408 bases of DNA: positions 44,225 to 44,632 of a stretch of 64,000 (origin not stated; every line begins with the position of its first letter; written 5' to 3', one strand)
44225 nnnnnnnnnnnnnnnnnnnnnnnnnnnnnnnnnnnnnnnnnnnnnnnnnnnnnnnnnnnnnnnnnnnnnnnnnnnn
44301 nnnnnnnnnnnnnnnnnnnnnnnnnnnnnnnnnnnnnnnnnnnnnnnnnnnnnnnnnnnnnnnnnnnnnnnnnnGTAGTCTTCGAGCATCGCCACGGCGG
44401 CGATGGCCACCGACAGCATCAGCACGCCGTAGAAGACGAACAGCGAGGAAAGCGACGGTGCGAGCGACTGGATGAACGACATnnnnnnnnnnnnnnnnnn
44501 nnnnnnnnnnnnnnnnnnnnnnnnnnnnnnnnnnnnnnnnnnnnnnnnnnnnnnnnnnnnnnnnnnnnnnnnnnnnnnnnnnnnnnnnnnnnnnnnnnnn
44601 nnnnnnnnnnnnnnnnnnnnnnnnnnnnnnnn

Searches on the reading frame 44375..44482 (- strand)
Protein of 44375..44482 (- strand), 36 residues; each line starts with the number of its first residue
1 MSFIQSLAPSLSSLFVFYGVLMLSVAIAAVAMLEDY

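Call 12: search_protein_families(library=pfam, max_evalue=0.01, proteins=[window:44375-44482:-])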
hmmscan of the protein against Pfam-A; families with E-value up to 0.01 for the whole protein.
seq(36 aa): 0 families

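Call 38: search_protein_families(library=ncbifam, max_evalue=0.001, proteins=[window:44375-44482:-])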
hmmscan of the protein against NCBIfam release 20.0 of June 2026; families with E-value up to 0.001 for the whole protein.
seq(36 aa): 0 families
